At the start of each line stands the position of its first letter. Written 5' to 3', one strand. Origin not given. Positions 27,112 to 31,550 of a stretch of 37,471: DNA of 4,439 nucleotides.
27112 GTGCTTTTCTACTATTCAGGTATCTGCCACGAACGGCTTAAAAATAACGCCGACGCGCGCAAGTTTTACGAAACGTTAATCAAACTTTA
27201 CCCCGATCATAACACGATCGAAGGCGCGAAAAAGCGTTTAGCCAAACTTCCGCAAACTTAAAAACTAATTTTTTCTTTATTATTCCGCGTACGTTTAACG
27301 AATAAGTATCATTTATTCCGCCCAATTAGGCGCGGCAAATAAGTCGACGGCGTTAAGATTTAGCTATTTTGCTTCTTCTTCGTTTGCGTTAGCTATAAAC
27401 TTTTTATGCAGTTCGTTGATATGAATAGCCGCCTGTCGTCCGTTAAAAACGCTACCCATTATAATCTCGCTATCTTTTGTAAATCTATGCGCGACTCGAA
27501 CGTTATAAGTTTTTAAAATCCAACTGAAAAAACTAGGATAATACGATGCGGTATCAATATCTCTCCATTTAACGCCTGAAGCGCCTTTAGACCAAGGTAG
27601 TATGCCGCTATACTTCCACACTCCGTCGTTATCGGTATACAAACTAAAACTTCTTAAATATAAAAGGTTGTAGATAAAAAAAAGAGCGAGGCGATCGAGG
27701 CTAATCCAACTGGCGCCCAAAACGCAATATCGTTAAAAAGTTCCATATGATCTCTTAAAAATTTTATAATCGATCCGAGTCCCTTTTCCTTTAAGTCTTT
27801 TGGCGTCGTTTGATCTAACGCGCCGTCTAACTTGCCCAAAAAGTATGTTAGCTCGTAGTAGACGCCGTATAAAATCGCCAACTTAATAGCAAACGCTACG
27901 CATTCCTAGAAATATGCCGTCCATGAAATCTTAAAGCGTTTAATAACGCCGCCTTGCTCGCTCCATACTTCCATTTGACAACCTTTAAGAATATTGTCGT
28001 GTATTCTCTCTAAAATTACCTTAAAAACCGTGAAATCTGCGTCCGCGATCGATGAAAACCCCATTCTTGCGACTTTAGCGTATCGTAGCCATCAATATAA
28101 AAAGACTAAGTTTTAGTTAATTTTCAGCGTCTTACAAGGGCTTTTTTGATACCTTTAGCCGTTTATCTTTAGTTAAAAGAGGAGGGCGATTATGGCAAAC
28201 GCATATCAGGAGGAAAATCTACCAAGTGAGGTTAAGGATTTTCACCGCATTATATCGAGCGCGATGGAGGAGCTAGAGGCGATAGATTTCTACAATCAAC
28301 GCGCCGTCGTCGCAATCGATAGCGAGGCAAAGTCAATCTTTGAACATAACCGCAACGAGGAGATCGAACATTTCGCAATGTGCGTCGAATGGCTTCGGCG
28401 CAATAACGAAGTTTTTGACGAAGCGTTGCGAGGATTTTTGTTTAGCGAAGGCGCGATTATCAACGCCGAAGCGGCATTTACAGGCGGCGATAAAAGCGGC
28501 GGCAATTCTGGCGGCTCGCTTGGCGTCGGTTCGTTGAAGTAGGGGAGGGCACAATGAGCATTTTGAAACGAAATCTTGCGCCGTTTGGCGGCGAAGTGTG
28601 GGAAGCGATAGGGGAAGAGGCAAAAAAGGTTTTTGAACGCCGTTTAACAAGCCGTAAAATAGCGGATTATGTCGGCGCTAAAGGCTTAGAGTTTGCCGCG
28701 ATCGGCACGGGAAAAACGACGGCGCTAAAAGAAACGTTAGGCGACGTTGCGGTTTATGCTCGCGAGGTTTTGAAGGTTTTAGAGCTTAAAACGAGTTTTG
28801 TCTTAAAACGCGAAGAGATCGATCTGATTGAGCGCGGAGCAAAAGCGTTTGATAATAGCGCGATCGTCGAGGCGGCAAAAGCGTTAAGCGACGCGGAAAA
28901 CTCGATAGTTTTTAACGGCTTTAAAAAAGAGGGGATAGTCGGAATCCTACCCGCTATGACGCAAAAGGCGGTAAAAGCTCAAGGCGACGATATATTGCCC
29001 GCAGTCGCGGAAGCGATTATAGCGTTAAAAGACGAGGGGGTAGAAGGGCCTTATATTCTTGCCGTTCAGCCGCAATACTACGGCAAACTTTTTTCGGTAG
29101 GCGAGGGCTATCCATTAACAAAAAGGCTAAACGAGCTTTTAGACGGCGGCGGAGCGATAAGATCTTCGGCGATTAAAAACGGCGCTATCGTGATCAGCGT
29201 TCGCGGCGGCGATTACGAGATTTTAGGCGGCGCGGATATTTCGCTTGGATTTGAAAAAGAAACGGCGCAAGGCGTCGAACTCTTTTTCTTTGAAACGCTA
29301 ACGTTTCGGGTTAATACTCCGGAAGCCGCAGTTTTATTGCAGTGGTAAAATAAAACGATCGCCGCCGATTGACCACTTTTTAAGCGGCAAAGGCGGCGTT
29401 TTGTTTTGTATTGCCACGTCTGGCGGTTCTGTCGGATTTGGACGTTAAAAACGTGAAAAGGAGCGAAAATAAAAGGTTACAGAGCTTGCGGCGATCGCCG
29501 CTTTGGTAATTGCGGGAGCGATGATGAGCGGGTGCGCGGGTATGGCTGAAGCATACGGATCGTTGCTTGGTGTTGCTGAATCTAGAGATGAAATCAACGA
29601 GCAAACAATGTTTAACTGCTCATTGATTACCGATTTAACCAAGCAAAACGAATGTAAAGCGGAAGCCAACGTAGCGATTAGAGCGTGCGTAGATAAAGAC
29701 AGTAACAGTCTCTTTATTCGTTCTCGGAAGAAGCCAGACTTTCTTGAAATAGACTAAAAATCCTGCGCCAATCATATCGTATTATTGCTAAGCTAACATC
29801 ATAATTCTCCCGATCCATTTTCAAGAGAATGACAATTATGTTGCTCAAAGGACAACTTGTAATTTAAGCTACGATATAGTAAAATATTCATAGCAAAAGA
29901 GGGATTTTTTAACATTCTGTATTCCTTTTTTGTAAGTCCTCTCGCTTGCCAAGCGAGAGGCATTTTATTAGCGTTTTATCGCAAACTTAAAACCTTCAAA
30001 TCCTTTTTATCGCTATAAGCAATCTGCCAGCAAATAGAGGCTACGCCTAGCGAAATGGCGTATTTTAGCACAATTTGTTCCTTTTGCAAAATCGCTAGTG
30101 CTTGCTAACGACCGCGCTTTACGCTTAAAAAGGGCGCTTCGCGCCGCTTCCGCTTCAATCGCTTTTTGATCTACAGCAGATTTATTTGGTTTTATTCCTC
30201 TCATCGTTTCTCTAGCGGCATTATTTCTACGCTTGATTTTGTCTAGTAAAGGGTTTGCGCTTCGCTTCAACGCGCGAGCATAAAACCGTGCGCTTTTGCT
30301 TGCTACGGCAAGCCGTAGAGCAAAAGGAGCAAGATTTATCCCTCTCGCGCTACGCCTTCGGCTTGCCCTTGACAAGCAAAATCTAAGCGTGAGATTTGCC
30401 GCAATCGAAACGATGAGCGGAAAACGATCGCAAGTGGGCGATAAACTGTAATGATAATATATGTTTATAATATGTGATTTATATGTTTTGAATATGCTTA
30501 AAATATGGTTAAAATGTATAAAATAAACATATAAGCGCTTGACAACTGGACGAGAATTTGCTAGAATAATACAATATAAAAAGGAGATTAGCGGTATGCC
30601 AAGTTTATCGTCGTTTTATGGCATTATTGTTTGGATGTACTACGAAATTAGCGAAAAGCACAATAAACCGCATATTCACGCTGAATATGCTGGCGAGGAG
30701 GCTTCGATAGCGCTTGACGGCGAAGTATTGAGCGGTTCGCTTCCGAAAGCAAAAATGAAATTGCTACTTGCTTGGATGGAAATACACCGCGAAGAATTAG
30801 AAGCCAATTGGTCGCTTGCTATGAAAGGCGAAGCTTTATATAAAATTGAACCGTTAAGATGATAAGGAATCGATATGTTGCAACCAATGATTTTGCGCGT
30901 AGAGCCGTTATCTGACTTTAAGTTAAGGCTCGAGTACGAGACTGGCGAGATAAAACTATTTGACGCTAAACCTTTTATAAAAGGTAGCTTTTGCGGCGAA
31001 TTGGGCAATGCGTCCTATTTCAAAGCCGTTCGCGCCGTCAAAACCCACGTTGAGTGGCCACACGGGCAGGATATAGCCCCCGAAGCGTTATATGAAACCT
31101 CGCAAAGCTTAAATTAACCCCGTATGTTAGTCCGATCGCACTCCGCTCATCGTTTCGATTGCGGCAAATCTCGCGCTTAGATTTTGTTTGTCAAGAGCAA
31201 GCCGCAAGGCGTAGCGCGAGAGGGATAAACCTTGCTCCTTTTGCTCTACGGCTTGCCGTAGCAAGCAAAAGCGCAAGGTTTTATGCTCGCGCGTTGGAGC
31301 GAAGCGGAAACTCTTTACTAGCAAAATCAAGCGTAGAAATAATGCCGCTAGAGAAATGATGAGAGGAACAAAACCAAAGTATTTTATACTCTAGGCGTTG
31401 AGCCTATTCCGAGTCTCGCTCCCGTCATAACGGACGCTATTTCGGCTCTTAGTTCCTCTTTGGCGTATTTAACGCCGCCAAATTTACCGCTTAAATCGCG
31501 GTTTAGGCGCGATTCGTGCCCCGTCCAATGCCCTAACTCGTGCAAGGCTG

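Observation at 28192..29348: Two-gene encapsulin nanocompartment system (EncFtn cargo plus family-1 shell) in an accessory region next to T4SS remnants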

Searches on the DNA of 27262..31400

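Call 68: search_rna_families(source=window, start=27262, end=31400, threshold=evalue, max_evalue=1)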
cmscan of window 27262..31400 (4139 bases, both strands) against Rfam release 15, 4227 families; matches with E-value up to 1: 1.
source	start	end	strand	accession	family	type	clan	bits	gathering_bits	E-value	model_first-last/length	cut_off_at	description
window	29517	29581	+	RF01136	sR28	Gene; snRNA; snoRNA; CD-box;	-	15.5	39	0.96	1-55/55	no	Small nucleolar RNA sR28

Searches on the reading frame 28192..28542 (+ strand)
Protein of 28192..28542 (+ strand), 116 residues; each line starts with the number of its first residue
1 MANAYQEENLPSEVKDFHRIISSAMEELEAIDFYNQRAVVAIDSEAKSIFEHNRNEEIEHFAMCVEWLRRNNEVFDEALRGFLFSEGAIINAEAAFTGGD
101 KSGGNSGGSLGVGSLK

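Call 3: search_protein_families(library=pfam, proteins=[window:28192-28542:+], max_evalue=0.01)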
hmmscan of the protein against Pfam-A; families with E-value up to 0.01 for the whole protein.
window:28192-28542:+ (116 aa): 1 family
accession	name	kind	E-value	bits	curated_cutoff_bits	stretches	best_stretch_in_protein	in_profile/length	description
PF22277.2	EncFtn-like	-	8.5e-32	109.2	27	1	6-86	5-85/85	EncFtn-like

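Call 4: search_protein_families(library=ncbifam, proteins=[window:28192-28542:+], max_evalue=0.01)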
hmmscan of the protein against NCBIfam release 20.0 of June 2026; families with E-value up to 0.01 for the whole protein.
window:28192-28542:+ (116 aa): 4 families
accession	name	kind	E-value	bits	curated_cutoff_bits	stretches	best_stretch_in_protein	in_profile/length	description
TIGR04535.1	ferrit_encaps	subfamily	6.6e-36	122.7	125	1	7-116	5-114/114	encapsulin-associated ferritin-like protein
NF058679.1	EncB_fam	subfamily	1.4e-15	57.3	90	1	14-115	19-117/117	encapsulin nanocompartment ferritin-likeEncB family encapsulin nanocompartment ferritin-like cargo protein cargo protein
NF058678.1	EncB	exception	9.9e-05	22.6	210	1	12-72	7-67/160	encapsulin nanocompartment ferritin-like cargo protein EncB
NF033656.1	DMQ_monoox_COQ7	equivalog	0.0073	15.9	180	0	27-72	54-99/205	2-polyprenyl-3-methyl-6-methoxy-1,4-benzoquinone monooxygenase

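Call 7: search_solved_structures(query=window:28192-28542:+, show_alignments=3)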
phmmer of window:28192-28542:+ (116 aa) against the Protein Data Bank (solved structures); distinct sequences matched with E-value up to 0.001: 11.
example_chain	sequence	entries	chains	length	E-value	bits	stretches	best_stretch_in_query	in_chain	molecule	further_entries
33bf_A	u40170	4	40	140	9.2e-27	96.7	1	8-116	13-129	Encapsulated ferritin-like protein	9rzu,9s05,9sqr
7oe2_1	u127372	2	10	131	1.7e-22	83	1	8-116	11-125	Haliangium ochraceum Encapsulated ferritin localisation sequence | Haliangium ochraceum encapsulated ferritin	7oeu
5da5_A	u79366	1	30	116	1.8e-21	79.7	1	8-94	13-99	Rru_A0973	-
3k6c_A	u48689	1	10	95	2.9e-21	79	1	8-89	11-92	Uncharacterized protein NE0167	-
5l8b_A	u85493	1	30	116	1.2e-20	77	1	8-94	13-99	Uncharacterized protein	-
6suw_A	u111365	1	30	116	1.2e-20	77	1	8-94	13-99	Uncharacterized protein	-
6sv1_A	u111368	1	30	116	1.2e-20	77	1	8-94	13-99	Encapsulated Ferritin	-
5l89_A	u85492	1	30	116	1.2e-20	77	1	8-94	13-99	Rru_A0973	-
5l8g_A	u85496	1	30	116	4.6e-20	75.1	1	8-94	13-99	Uncharacterized protein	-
5n5f_A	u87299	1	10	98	2.1e-19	73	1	8-93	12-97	encapsulated ferritin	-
5l8f_A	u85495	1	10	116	2.3e-18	69.7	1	8-94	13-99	Rru_A0973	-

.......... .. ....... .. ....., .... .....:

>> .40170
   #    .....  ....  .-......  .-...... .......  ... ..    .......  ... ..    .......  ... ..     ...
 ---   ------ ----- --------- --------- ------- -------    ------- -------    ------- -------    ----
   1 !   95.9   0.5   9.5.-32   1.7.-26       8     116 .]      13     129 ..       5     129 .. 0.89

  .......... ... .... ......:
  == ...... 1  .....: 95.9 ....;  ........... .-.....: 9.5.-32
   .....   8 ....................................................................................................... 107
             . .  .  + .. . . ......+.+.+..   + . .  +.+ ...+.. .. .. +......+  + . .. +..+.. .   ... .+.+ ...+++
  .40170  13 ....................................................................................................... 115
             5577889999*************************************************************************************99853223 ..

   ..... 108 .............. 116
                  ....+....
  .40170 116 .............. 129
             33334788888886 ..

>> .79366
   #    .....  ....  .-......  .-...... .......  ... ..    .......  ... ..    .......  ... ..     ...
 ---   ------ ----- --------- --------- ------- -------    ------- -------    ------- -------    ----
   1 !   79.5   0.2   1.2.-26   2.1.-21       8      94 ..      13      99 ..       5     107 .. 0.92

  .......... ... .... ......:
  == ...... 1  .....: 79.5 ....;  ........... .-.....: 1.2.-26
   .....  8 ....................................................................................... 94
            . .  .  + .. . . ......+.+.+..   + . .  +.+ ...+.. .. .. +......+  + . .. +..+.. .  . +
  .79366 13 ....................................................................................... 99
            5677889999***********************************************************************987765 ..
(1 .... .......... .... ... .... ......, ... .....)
